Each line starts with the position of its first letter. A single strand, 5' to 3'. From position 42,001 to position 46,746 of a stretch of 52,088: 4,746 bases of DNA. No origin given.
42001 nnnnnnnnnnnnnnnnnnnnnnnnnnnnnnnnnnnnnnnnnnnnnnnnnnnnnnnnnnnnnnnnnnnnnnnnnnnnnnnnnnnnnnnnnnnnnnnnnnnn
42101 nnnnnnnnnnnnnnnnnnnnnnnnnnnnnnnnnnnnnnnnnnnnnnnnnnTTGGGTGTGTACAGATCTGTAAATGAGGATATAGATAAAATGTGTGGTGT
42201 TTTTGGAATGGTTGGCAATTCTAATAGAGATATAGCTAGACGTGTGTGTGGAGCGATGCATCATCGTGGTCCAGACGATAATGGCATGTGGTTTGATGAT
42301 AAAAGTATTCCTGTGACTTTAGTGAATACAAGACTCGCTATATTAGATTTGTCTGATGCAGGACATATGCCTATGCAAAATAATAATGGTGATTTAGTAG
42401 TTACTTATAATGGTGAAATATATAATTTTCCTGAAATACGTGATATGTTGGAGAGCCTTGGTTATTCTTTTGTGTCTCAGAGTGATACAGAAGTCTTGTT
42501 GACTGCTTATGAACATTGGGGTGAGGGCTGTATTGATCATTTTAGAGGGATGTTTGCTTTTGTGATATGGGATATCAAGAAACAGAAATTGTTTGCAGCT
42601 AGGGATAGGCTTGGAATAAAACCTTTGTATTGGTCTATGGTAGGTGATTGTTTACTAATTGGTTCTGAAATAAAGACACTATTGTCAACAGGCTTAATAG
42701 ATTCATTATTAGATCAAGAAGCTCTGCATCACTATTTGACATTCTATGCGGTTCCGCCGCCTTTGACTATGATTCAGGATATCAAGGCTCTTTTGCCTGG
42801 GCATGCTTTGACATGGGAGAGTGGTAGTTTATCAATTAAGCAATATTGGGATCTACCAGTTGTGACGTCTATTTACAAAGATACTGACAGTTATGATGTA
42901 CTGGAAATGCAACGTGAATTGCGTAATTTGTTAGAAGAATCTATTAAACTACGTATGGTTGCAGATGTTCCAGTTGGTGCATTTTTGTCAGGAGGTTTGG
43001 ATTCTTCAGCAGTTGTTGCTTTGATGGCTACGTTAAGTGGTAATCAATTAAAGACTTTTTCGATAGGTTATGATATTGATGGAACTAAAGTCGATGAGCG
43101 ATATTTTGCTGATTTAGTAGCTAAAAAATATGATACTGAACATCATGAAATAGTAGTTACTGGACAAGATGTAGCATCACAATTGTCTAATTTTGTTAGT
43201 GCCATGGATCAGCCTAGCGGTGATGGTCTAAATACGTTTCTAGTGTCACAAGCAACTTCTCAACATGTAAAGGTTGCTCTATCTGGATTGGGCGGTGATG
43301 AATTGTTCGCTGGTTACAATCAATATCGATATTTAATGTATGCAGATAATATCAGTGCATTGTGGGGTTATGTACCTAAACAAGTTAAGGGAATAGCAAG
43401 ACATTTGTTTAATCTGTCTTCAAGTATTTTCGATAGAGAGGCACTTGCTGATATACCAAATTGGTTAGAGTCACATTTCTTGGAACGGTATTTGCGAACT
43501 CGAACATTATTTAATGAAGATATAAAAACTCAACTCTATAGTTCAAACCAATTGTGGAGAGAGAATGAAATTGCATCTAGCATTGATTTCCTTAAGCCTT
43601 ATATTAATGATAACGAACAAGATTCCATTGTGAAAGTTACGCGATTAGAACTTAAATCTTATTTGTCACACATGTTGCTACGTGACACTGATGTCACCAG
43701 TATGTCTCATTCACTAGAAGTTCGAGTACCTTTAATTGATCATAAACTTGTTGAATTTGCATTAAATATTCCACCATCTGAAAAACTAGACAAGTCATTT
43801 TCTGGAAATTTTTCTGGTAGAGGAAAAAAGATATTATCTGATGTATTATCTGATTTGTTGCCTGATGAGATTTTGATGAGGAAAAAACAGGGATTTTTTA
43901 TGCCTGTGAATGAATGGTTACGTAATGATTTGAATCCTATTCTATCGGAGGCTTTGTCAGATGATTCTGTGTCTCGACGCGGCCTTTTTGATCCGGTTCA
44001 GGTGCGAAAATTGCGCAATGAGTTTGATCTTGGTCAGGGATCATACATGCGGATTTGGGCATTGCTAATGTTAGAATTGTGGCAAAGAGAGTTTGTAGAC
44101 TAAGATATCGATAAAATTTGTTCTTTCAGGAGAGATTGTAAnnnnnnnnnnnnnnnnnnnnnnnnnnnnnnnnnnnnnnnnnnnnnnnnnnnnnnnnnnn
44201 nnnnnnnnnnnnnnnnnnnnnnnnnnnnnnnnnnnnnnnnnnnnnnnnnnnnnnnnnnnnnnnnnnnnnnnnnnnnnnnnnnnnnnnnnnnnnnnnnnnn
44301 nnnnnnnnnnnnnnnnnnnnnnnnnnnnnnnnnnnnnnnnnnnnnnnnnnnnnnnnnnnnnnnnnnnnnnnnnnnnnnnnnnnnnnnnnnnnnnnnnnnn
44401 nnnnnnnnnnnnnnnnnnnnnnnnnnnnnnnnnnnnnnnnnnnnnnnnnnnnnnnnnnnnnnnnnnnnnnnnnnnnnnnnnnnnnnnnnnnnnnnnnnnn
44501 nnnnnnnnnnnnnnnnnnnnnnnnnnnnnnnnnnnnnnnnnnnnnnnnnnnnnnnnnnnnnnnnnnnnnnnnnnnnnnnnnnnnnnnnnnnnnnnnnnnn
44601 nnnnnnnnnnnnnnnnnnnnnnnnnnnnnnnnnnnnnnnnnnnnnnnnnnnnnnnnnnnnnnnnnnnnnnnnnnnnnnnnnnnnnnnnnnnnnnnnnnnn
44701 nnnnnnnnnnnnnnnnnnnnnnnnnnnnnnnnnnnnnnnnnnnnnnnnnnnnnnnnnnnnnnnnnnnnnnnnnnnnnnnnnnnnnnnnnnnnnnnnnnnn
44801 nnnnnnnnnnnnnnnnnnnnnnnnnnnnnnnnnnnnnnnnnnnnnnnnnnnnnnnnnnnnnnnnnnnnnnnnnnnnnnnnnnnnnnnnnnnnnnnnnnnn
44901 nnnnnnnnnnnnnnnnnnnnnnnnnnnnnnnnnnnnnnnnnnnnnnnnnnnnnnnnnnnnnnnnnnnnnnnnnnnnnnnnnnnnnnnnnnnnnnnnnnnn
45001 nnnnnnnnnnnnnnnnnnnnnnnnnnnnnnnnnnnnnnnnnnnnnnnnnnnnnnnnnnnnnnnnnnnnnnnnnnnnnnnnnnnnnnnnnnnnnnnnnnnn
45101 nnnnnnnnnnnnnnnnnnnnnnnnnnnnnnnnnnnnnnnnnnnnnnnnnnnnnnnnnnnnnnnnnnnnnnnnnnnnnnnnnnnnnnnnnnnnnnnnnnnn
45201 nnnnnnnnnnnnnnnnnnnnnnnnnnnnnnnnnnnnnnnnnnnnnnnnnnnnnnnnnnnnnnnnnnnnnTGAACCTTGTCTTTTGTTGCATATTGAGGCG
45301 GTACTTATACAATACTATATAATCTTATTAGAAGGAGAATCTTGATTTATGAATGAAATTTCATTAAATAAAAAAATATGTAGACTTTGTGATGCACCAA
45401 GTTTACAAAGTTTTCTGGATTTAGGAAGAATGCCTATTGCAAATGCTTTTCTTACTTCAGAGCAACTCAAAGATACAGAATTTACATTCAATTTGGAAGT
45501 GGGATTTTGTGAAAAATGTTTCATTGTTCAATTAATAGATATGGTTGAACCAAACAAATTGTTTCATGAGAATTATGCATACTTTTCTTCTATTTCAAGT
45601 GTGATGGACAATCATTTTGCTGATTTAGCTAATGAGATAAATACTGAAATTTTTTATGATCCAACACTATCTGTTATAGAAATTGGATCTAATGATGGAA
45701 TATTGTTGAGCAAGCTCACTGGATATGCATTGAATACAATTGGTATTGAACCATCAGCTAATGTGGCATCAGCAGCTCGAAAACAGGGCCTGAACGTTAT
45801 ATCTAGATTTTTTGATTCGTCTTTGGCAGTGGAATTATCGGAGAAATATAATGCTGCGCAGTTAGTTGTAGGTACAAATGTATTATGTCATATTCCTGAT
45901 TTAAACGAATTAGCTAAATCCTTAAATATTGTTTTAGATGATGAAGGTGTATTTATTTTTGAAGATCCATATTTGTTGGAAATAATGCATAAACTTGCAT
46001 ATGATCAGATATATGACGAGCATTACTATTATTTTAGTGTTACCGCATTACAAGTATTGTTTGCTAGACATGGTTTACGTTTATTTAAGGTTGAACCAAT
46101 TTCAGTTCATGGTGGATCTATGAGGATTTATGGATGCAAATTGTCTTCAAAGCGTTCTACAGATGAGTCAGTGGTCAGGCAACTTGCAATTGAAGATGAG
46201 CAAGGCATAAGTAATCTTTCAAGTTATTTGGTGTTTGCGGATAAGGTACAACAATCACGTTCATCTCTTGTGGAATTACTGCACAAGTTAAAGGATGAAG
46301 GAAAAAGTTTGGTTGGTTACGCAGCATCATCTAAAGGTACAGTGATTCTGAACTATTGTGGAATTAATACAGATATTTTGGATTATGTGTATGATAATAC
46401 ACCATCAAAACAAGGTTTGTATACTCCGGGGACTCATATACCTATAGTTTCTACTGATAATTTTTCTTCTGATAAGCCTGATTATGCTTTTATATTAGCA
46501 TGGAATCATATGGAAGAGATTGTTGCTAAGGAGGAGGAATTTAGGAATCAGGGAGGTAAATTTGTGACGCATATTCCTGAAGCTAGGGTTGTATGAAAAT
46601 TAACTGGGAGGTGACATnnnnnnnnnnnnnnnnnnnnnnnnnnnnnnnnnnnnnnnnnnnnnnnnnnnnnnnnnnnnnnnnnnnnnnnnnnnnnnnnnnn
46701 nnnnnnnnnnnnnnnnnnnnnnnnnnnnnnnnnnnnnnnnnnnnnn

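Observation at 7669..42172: Seven GT-C-type polytopic membrane proteins in one locus, five of them not assignable to a known family by eye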

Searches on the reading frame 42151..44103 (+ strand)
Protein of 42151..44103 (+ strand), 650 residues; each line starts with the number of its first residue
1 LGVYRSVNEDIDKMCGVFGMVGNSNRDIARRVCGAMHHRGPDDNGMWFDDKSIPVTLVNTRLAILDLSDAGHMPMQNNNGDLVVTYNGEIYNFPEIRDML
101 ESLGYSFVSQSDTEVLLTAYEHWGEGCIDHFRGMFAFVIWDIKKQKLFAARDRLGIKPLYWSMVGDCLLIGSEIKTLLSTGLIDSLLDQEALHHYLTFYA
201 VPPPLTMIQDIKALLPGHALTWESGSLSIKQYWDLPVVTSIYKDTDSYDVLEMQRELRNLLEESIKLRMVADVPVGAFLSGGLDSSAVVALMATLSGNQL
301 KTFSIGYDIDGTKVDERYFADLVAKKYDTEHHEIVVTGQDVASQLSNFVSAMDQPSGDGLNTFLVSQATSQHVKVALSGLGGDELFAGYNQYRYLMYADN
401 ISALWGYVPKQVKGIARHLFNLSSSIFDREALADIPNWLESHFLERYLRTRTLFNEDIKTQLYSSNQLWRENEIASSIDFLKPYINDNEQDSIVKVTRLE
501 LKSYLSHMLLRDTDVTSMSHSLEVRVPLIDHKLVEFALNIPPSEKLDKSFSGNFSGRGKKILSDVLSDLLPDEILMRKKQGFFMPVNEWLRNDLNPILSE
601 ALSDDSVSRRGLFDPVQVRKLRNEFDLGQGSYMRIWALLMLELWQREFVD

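Call 7: search_protein_families(library=pfam, proteins=[window:42151-44103:+], max_evalue=0.001)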
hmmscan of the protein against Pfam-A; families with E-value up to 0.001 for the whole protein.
window:42151-44103:+ (650 aa): 4 families
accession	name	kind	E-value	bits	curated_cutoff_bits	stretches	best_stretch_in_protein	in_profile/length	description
PF00733.27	Asn_synthase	-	4.2e-90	303.4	21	1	256-646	1-354/354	Asparagine synthase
PF13537.11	GATase_7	-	7.8e-44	149.1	25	1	60-178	2-122/123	Glutamine amidotransferase domain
PF13522.11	GATase_6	-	1.8e-41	141.6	27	1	41-173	1-130/130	Glutamine amidotransferase domain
PF12481.13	DUF3700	-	2.3e-07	31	27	1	127-179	125-177/228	Aluminium induced protein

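Call 62: search_protein_families(library=ncbifam, proteins=[window:42151-44103:+], max_evalue=0.00001)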
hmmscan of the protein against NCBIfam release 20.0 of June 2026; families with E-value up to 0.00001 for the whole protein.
window:42151-44103:+ (650 aa): 9 families
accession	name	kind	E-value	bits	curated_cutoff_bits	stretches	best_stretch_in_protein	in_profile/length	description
TIGR03108.1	eps_aminotran_1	hypoth_equivalog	4.3e-150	501.4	816.9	1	14-644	1-624/628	XrtA/PEP-CTERM system amidotransferase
TIGR01536.1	asn_synth_AEB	equivalog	2.7e-140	468.8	267.1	1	15-582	1-517/517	asparagine synthase (glutamine-hydrolyzing)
TIGR03104.1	trio_amidotrans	equivalog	5.2e-130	434.5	570.1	2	14-398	1-389/589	N-acetylglutaminylglutamine amidotransferase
NF006949.0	PRK09431.1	equivalog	6.8e-87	292.3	499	3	14-179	1-167/554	asparagine synthase B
NF033535.1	lass_lactam_cya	exception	8.3e-79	265.8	525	2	14-440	1-427/668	lasso peptide isopeptide bond-forming cyclase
NF033561.1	macrolact_Ik_Al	subfamily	3.4e-18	65.6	300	1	129-387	77-332/561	albusnodin/ikarugamycin family macrolactam cyclase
TIGR01134.1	purF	equivalog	1.8e-10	40.7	350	1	76-174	90-196/432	amidophosphoribosyltransferase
NF001484.0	PRK00331.1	subfamily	4.7e-09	35.2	381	1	74-179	87-200/601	isomerizing glutamine--fructose-6-phosphate transaminase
TIGR01135.1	glmS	equivalog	3.1e-08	32.6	418.05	1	74-180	86-200/607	glutamine--fructose-6-phosphate transaminase (isomerizing)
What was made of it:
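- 42151..51813 (+): Nucleotide-sugar tailoring block: AsnB-type amidotransferase, DegT aminotransferase, sugar C-methyltransferase, three epimerase/dehydratases, a methyltransferase and a FAD amine-oxidase-like protein. Pfam (call 7) and NCBIfam (call 62).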

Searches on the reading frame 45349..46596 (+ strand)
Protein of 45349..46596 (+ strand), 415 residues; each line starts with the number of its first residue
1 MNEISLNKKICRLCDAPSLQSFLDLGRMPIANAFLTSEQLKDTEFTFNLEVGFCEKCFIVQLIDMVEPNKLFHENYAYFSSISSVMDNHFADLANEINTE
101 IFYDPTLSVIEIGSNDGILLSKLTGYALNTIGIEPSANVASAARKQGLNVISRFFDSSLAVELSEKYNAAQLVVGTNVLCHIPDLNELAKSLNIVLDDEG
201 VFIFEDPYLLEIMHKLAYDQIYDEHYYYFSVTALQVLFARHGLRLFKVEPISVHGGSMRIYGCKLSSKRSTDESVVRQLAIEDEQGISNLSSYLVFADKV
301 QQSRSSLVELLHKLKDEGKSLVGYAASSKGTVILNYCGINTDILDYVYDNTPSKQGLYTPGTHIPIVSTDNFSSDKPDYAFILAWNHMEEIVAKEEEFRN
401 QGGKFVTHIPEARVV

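Call 7: search_protein_families(library=pfam, proteins=[window:45349-46596:+], max_evalue=0.001)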
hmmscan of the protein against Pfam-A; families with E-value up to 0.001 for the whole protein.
window:45349-46596:+ (415 aa): 5 families
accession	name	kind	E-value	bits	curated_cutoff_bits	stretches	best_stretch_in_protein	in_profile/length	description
PF08484.17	Methyltransf_14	-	6.7e-57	192.2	23.5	1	253-410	2-160/160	C-methyltransferase C-terminal domain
PF08421.16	Methyltransf_13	-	9.1e-22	77.4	31.3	1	11-72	1-62/62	Putative zinc binding domain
PF13489.12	Methyltransf_23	-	5.6e-17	62.4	27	1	105-245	22-161/164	Methyltransferase domain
PF08242.18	Methyltransf_12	-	8e-06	26.9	30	1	110-202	1-98/98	Methyltransferase domain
PF08241.18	Methyltransf_11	-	1.3e-05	26.2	21.2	1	111-204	2-95/95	Methyltransferase domain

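Call 62: search_protein_families(library=ncbifam, proteins=[window:45349-46596:+], max_evalue=0.00001)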
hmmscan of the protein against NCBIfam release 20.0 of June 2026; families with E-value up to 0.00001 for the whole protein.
window:45349-46596:+ (415 aa): 0 families
